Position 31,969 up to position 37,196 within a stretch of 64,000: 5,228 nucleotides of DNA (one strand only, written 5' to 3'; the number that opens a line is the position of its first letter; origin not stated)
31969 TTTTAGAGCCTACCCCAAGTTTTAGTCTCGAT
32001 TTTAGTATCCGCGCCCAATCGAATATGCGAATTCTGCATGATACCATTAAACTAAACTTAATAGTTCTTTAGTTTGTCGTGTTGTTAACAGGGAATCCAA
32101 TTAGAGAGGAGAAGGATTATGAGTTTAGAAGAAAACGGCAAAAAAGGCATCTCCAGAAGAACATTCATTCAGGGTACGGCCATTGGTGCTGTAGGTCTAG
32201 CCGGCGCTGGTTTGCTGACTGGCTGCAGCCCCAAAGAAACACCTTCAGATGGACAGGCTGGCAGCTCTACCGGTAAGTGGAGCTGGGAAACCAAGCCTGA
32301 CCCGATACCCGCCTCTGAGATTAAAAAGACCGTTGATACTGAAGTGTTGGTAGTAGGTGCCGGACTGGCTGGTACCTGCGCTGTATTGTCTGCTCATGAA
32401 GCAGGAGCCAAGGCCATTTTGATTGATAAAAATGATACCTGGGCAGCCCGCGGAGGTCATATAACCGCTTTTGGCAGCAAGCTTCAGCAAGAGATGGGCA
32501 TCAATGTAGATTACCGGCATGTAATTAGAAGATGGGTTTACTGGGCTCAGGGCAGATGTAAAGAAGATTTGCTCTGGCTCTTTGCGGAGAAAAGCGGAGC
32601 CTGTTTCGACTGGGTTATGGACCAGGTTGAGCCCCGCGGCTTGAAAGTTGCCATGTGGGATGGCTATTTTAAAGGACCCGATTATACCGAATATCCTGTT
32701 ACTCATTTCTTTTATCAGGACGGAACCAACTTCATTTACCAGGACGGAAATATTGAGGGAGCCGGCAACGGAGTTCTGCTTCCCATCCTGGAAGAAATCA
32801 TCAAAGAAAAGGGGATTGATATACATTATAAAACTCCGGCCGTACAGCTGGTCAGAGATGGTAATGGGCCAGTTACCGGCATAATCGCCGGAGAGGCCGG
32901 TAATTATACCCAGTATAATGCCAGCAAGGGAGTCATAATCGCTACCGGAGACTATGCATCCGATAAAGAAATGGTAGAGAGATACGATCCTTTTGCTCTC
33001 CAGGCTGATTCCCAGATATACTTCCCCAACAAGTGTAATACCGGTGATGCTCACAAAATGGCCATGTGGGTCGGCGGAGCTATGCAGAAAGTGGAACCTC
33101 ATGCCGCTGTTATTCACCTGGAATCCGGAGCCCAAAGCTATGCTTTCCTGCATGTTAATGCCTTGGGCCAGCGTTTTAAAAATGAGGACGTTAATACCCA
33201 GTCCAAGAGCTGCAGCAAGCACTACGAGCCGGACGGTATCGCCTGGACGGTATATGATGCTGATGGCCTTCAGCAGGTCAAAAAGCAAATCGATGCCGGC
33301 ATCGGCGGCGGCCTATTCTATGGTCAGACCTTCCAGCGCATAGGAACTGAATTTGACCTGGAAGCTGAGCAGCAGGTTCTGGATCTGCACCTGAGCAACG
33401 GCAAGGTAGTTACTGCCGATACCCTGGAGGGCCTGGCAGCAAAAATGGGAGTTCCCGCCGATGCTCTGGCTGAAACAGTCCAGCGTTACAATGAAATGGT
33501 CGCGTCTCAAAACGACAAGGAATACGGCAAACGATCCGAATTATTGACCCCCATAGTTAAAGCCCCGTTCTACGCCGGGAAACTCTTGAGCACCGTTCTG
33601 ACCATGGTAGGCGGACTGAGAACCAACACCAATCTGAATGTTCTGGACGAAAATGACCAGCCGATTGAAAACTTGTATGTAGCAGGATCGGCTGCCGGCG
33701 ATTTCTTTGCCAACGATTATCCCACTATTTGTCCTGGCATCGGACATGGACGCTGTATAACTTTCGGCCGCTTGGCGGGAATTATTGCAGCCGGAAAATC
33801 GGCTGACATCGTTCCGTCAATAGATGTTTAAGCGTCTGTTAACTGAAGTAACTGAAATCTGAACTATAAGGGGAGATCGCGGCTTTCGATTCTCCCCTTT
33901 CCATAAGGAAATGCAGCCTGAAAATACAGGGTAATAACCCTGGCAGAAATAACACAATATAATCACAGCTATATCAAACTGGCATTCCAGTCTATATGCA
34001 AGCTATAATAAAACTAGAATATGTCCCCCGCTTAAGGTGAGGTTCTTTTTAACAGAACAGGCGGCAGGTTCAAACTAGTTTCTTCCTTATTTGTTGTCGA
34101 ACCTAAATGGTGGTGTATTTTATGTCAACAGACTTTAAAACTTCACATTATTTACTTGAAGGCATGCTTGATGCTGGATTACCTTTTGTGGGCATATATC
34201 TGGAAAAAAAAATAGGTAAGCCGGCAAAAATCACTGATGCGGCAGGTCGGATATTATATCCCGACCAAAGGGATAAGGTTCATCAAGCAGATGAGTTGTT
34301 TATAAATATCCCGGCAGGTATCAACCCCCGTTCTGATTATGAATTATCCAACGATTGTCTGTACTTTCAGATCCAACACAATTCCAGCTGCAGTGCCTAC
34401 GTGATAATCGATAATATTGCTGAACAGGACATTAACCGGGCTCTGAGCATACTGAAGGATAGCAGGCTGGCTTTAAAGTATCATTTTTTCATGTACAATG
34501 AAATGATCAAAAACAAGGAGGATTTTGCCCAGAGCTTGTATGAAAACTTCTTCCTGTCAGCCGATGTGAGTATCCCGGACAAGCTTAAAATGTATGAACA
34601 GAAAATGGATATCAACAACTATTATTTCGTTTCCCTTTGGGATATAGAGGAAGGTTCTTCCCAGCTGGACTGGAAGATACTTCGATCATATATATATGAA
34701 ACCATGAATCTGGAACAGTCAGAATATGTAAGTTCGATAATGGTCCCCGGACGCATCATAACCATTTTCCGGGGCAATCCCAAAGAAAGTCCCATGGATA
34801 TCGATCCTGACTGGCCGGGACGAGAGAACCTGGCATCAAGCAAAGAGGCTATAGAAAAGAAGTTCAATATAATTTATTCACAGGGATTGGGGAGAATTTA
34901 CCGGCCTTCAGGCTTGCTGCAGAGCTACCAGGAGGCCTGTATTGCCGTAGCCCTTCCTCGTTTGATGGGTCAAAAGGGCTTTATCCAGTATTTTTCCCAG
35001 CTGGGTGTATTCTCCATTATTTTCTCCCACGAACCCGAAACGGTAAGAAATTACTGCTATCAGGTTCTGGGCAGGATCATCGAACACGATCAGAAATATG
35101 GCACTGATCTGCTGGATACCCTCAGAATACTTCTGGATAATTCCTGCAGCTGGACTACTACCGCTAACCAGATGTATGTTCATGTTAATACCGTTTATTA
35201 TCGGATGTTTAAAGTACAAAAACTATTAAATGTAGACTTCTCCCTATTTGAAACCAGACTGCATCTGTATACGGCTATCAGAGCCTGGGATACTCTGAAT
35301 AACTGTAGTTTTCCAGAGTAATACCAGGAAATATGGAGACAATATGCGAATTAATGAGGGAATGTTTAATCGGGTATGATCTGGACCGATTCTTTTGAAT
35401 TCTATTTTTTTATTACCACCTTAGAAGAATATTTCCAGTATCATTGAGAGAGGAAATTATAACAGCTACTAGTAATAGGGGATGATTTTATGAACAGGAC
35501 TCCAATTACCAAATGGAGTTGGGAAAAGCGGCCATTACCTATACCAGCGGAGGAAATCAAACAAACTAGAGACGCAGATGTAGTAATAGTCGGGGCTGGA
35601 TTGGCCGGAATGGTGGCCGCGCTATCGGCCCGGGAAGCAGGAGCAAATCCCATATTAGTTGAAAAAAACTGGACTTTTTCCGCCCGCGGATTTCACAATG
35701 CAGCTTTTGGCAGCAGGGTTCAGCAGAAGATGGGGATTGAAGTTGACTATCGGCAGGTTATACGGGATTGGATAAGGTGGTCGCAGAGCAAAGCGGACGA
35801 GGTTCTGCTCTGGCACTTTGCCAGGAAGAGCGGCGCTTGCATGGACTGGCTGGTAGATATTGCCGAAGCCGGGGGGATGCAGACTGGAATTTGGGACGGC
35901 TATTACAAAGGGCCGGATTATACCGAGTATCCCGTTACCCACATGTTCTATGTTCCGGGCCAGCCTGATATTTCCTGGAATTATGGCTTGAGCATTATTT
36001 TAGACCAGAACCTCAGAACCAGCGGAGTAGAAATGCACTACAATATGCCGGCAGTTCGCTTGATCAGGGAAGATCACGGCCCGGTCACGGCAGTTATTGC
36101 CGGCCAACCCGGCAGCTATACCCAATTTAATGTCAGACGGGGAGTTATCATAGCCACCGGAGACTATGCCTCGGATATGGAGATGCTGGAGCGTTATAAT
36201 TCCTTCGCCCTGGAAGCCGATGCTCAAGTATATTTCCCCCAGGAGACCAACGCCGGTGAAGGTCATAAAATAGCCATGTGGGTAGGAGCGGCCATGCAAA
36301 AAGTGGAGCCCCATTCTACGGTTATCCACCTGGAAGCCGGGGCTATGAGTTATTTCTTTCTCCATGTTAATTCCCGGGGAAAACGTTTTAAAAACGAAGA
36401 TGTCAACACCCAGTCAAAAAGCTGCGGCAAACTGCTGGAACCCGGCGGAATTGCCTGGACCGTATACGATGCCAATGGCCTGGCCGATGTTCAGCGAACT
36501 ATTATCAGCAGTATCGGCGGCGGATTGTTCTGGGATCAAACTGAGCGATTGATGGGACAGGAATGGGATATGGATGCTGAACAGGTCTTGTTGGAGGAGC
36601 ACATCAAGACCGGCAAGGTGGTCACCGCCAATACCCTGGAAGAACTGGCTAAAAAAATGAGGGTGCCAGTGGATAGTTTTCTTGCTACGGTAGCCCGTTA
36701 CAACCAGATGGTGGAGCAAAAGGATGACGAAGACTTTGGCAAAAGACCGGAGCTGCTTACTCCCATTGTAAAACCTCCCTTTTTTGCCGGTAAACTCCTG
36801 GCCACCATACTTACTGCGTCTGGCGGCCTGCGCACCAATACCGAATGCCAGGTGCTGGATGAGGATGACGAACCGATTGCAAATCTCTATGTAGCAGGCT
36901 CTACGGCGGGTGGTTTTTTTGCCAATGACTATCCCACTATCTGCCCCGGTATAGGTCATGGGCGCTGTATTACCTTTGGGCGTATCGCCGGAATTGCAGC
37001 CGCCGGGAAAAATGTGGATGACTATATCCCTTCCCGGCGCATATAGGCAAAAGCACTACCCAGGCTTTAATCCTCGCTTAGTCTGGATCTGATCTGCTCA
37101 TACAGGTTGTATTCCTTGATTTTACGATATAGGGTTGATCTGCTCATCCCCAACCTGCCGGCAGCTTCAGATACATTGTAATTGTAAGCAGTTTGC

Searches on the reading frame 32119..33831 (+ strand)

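Call 28: search_protein_families(library=pfam, proteins=[window:32119-33831:+])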
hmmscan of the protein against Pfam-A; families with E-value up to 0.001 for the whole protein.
window:32119-33831:+ (570 aa): 5 families
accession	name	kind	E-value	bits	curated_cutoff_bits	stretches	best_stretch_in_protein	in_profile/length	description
PF00890.30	FAD_binding_2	-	2.6e-43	149.2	20.4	1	76-527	2-401/414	FAD binding domain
PF12831.13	FAD_oxidored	-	3.8e-08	33.5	27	1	75-278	1-146/416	FAD dependent oxidoreductase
PF01266.30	DAO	-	2.3e-07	31.1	27.9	0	76-118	2-49/353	FAD dependent oxidoreductase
PF07992.20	Pyr_redox_2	-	4.5e-05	23.4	26.1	0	75-112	2-39/291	Pyridine nucleotide-disulphide oxidoreductase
PF01262.27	AlaDh_PNT_C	-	0.00087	19.2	23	0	66-107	21-62/214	Alanine dehydrogenase/PNT, C-terminal domain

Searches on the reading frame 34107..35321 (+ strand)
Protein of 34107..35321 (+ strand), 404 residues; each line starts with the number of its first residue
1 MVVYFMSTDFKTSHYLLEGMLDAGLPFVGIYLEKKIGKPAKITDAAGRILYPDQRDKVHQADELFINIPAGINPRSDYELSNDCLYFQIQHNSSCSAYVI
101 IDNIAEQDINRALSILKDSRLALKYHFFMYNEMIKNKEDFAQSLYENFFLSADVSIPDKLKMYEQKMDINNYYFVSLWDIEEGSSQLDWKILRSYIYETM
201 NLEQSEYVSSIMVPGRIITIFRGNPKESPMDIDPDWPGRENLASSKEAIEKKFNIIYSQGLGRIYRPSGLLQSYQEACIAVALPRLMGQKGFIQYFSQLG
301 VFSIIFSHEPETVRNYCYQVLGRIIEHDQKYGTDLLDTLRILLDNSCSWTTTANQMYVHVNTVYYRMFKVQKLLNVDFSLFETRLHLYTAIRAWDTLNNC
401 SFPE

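Call 27: search_protein_families(library=pfam, proteins=[window:34107-35321:+])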
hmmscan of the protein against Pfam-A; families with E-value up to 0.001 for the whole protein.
window:34107-35321:+ (404 aa): 1 family
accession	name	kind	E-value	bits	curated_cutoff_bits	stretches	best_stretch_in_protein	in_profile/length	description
PF13556.12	HTH_30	-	3e-18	65.8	27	1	335-393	1-59/59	PucR C-terminal helix-turn-helix domain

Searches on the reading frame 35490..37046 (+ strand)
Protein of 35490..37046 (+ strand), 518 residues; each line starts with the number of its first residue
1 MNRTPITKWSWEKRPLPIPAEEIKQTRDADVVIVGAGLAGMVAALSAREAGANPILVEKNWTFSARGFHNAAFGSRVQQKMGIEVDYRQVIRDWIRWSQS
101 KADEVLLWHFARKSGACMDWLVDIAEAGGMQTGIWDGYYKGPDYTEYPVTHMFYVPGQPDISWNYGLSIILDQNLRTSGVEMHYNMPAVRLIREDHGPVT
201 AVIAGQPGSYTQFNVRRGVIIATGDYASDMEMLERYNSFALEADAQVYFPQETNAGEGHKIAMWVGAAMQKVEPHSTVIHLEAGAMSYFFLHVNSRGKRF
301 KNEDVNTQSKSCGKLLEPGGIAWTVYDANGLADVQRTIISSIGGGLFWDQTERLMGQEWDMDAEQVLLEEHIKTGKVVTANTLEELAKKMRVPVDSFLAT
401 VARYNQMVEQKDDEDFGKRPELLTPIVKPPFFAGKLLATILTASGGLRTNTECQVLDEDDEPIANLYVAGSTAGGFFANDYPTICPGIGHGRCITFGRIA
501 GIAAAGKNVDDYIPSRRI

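Call 27: search_protein_families(library=pfam, proteins=[window:35490-37046:+])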
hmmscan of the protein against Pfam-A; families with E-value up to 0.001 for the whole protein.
window:35490-37046:+ (518 aa): 9 families
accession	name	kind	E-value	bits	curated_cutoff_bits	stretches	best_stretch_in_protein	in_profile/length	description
PF00890.30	FAD_binding_2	-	1.3e-36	127.2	20.4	1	30-476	1-403/414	FAD binding domain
PF01266.30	DAO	-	1.1e-08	35.4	27.9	1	30-230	1-209/353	FAD dependent oxidoreductase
PF12831.13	FAD_oxidored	-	1.2e-06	28.6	27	1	30-60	1-31/416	FAD dependent oxidoreductase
PF07992.20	Pyr_redox_2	-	8.5e-06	25.8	26.1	1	30-64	2-36/291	Pyridine nucleotide-disulphide oxidoreductase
PF13450.12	NAD_binding_8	-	2.6e-05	24.8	21.9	1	33-76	1-44/68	NAD(P)-binding Rossmann-like domain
PF01134.28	GIDA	-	0.00017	21.2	22.1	1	30-75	1-46/391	Glucose inhibited division protein A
PF03486.20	HI0933_like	-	0.00023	21.1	50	1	30-62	2-34/244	HI0933-like protein Rossmann domain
PF01494.25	FAD_binding_3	-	0.00027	20.7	22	1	28-63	1-36/349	FAD binding domain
PF00070.33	Pyr_redox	-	0.00066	20.6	22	0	31-79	2-48/82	Pyridine nucleotide-disulphide oxidoreductase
